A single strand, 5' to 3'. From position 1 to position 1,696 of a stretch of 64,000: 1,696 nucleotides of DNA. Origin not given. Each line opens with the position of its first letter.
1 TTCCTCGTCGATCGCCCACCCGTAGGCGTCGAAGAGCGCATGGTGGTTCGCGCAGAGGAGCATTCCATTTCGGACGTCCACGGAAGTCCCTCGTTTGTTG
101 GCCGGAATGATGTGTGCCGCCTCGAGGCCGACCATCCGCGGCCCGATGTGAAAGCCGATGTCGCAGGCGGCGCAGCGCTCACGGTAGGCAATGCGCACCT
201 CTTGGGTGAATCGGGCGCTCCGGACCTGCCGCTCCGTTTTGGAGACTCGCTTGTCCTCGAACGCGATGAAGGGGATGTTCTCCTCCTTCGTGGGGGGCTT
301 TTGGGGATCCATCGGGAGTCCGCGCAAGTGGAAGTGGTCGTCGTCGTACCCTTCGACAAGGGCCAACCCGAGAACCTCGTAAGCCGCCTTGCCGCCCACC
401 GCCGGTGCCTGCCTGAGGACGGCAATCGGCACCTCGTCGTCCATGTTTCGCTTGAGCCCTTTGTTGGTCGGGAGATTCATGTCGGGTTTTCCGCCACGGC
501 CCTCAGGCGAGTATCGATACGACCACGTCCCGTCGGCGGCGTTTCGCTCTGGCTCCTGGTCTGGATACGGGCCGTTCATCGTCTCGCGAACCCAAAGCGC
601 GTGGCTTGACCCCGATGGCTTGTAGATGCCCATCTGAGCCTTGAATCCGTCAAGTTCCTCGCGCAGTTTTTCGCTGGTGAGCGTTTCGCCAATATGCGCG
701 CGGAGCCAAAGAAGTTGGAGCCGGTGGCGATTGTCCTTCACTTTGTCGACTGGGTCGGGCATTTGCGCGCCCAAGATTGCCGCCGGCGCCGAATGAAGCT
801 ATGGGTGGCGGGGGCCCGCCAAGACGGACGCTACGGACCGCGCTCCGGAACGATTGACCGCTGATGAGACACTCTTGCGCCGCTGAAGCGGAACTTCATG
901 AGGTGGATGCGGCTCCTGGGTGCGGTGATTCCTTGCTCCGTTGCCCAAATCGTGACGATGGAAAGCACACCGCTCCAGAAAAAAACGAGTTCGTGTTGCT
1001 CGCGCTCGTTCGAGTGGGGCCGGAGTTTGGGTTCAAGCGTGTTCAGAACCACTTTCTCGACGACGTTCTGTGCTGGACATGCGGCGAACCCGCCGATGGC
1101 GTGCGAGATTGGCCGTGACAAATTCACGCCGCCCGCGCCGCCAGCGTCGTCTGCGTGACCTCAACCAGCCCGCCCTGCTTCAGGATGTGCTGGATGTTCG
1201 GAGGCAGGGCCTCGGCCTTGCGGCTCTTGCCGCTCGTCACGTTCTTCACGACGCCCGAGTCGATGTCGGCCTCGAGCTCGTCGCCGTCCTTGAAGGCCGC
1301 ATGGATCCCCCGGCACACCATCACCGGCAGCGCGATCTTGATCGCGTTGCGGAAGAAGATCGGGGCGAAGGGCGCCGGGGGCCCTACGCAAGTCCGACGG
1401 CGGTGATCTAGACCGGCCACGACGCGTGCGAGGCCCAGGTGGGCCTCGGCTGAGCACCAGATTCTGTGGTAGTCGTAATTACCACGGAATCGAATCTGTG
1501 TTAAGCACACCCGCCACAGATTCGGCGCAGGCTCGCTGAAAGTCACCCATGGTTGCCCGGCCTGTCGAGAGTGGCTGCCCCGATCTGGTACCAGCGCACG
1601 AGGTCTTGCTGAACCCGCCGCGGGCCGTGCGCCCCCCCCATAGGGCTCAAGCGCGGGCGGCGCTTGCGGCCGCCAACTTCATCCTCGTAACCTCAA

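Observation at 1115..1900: About 250-bp segmental duplication of the leuD 3' end, creating a chimeric pseudo-ORF about 520 bp downstream of intact leuD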

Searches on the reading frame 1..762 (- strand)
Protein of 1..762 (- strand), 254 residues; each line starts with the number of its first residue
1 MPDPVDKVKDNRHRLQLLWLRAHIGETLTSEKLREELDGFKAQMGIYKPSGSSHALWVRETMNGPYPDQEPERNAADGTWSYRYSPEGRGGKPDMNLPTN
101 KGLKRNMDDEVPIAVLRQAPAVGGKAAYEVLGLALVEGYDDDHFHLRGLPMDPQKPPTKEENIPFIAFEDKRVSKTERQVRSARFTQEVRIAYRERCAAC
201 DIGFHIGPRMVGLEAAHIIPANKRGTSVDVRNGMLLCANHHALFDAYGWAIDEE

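Call 10: search_protein_families(library=pfam, proteins=[window:1-762:-], max_evalue=0.01)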
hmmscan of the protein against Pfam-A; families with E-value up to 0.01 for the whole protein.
window:1-762:- (254 aa): 1 family
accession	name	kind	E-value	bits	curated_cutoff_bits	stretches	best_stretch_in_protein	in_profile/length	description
PF13391.12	HNH_2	-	1.1e-12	48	21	1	197-252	1-66/66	HNH endonuclease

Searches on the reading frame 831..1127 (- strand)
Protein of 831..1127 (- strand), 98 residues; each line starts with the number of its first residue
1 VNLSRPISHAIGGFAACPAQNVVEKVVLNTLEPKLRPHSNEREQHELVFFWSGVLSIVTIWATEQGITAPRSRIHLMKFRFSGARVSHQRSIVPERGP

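Call 10: search_protein_families(library=pfam, proteins=[window:831-1127:-], max_evalue=0.01)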
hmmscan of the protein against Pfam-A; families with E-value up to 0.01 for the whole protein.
window:831-1127:- (98 aa): 0 families

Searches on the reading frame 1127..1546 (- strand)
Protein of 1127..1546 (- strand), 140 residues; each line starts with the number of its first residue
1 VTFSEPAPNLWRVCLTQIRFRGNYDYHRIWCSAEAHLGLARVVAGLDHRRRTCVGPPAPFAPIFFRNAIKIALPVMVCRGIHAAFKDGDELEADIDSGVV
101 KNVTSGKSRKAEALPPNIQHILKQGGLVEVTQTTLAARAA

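Call 10: search_protein_families(library=pfam, proteins=[window:1127-1546:-], max_evalue=0.01)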
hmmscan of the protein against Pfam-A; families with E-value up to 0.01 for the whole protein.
window:1127-1546:- (140 aa): 0 families
